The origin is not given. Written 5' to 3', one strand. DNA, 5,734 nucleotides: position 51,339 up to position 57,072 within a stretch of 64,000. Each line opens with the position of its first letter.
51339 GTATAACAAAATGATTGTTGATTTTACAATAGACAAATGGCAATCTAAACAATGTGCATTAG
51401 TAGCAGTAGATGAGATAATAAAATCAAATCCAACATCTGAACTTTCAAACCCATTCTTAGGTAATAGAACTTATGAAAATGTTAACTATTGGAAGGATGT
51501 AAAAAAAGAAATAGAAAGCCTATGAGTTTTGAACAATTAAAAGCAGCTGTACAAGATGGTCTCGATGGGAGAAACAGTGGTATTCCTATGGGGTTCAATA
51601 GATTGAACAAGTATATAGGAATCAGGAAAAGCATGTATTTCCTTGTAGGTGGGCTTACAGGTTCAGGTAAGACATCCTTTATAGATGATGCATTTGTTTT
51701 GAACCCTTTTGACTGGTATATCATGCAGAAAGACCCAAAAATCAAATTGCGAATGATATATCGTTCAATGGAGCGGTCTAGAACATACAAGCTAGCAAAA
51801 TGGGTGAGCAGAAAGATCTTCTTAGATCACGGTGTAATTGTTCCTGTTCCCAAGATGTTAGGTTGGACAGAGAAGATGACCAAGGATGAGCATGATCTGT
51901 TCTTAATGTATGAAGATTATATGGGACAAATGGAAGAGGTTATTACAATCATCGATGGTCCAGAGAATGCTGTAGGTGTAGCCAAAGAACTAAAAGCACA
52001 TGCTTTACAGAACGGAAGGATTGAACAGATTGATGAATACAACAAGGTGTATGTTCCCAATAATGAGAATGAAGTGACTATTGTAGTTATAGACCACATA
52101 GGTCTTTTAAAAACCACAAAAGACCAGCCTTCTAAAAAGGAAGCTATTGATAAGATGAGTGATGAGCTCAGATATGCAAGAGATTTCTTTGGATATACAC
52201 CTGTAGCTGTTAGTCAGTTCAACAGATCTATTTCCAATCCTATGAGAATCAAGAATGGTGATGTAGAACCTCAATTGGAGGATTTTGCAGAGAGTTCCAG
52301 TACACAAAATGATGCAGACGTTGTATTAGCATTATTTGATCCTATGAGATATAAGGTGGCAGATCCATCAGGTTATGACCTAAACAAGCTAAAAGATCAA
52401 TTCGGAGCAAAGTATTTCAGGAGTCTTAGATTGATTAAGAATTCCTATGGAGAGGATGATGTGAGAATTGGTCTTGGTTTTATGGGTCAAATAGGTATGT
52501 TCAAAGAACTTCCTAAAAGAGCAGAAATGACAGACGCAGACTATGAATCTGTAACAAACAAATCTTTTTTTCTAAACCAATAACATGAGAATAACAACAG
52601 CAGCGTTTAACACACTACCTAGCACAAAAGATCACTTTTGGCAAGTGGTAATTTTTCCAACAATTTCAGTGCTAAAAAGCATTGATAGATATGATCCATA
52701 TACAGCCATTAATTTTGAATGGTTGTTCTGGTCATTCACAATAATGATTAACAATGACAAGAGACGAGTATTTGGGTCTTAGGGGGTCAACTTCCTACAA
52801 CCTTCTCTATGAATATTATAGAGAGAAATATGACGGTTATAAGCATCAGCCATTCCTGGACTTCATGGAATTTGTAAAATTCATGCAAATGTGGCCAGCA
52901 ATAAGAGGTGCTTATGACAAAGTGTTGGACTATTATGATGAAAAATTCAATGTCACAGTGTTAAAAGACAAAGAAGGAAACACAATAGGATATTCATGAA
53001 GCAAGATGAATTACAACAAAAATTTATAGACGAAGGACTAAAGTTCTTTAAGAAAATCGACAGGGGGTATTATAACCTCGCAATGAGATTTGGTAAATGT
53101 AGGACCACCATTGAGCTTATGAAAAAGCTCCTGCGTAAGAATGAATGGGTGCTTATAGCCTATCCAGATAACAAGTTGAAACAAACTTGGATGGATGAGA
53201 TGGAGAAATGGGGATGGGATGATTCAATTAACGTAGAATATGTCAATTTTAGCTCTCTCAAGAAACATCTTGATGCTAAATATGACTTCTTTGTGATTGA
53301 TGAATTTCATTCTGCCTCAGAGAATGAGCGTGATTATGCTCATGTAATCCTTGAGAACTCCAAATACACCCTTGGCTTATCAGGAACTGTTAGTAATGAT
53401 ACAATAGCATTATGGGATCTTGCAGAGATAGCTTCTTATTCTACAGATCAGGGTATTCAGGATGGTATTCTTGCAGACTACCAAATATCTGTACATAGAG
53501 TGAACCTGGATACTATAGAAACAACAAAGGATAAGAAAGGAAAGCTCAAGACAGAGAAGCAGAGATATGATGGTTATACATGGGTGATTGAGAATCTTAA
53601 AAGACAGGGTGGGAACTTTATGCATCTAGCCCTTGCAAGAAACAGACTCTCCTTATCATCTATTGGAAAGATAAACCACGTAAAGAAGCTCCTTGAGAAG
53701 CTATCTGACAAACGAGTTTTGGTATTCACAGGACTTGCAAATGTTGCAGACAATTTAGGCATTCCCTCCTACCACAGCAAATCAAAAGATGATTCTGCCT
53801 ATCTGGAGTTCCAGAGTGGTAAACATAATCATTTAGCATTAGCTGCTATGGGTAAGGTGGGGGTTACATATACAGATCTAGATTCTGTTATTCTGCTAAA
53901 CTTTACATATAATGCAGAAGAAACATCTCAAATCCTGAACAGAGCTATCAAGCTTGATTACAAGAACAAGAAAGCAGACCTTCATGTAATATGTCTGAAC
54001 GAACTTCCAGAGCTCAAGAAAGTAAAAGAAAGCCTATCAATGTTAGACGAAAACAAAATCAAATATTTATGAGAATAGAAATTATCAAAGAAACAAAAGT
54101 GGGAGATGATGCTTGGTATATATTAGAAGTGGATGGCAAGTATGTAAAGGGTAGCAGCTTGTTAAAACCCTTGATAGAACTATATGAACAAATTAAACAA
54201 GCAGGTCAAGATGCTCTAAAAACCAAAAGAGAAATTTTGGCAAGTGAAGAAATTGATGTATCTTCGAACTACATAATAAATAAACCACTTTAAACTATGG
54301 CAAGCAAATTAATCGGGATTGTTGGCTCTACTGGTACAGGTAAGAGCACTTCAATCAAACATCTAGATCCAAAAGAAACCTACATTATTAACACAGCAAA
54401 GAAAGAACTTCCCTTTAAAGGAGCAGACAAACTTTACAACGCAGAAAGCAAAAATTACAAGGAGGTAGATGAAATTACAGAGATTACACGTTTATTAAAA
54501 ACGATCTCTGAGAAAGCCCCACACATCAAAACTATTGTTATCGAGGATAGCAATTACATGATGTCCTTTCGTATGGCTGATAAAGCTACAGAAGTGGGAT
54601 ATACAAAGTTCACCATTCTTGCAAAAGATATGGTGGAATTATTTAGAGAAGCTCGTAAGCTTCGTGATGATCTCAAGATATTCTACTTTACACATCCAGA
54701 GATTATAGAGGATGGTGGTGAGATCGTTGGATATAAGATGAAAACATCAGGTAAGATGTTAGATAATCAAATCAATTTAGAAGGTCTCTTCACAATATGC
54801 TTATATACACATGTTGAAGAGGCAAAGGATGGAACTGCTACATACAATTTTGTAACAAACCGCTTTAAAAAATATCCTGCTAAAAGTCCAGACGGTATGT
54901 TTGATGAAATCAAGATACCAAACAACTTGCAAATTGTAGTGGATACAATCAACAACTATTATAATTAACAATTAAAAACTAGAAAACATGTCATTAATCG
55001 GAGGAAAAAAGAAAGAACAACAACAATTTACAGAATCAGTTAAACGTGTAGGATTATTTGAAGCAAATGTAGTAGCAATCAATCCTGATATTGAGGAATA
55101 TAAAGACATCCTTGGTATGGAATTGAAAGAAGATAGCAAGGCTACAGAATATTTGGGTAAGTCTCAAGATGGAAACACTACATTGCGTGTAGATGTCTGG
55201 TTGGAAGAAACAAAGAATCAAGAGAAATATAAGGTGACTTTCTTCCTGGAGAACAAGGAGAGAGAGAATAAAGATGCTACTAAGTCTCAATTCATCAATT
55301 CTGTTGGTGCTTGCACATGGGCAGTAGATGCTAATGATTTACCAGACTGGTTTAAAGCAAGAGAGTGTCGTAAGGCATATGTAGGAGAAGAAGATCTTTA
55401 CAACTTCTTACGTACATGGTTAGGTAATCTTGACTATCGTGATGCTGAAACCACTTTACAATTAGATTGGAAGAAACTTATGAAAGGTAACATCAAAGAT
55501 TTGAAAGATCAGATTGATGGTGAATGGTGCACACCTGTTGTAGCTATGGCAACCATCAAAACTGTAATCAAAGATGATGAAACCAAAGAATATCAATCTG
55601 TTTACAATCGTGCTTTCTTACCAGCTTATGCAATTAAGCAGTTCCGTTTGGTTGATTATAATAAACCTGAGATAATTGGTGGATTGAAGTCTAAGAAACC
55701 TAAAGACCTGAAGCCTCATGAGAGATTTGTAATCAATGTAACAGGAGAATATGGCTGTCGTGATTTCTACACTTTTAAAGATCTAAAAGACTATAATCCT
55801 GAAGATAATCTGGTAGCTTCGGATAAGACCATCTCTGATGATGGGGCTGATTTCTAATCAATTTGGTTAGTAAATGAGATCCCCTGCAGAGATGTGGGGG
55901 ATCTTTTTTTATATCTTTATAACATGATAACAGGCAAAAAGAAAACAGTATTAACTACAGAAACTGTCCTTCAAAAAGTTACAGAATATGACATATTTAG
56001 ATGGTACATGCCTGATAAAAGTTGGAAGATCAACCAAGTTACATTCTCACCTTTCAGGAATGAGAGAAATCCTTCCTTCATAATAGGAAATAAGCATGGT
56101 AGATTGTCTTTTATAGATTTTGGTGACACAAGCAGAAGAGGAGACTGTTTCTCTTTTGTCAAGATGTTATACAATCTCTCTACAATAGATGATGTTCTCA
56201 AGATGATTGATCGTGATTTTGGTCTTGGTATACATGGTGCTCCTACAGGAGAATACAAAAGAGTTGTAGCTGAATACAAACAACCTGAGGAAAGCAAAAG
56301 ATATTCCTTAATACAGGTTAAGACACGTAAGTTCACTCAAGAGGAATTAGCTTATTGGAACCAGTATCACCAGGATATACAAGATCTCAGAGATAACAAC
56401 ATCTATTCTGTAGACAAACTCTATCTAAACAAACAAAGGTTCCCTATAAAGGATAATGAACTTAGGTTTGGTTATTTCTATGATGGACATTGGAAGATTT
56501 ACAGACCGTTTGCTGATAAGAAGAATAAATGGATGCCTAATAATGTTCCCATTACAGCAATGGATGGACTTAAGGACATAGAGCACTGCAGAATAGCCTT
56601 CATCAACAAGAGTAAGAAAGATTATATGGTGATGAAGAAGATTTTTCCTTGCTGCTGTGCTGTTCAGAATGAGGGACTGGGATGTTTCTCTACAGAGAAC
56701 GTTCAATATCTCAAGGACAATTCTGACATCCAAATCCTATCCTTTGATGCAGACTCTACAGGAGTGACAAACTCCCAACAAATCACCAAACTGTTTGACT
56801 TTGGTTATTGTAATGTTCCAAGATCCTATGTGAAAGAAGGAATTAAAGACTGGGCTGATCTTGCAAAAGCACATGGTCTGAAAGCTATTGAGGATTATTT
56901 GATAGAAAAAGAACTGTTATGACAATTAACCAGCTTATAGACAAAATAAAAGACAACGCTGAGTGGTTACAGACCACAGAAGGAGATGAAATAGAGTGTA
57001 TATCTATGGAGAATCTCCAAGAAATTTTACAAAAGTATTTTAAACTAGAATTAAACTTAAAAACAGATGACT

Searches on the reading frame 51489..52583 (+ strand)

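Call 3: search_protein_families(library=pfam, proteins=[window:51489-52583:+], max_evalue=0.1)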
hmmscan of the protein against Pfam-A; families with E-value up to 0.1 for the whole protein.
window:51489-52583:+ (364 aa): 1 family
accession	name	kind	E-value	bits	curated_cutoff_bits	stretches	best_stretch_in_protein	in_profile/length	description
PF03796.21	DnaB_C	-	3.3e-16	59.9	27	1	31-294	1-222/255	DnaB-like helicase C terminal domain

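Call 4: search_protein_families(library=phrogs, proteins=[window:51489-52583:+], max_evalue=0.01)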
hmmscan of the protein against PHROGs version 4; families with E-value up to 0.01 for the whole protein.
window:51489-52583:+ (364 aa): 5 families
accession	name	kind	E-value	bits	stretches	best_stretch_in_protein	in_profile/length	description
phrog_19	-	DNA, RNA and nucleotide metabolism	5.4e-17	62.9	2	179-348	445-588/621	DnaB-like replicative helicase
phrog_15558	-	unknown function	2e-15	57.8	1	151-341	198-400/403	-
phrog_239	-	DNA, RNA and nucleotide metabolism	4.1e-09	36.9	1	186-283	459-554/801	DNA primase/helicase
phrog_243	-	DNA, RNA and nucleotide metabolism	1.1e-07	32.1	1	178-341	125-268/273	DnaB-like replicative helicase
phrog_11530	-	unknown function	0.00011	23.2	1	191-286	28-117/184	-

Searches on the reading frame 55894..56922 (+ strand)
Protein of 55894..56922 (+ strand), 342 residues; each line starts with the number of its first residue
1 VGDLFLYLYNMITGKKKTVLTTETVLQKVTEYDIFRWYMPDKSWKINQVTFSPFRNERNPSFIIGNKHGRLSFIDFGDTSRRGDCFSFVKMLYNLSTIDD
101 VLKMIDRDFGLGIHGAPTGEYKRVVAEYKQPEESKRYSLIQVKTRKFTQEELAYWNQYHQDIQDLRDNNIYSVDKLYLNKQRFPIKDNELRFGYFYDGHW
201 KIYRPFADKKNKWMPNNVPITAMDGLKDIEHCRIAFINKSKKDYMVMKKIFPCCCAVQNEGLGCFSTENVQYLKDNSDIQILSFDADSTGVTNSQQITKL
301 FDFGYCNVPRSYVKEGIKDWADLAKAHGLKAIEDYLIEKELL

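Call 39: search_protein_families(library=pfam, proteins=[window:55894-56922:+], max_evalue=0.001)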
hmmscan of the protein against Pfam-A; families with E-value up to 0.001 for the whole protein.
window:55894-56922:+ (342 aa): 0 families

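Call 76: search_protein_families(library=phrogs, proteins=[window:55894-56922:+], max_evalue=0.001)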
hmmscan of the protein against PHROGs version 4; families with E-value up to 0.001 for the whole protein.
window:55894-56922:+ (342 aa): 2 families
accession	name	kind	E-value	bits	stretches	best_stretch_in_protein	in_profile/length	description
phrog_12622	-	DNA, RNA and nucleotide metabolism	4.2e-35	122.5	1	14-339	20-366/415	DNA primase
phrog_18097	-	DNA, RNA and nucleotide metabolism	6.9e-05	23.5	1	50-111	35-93/199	DNA primase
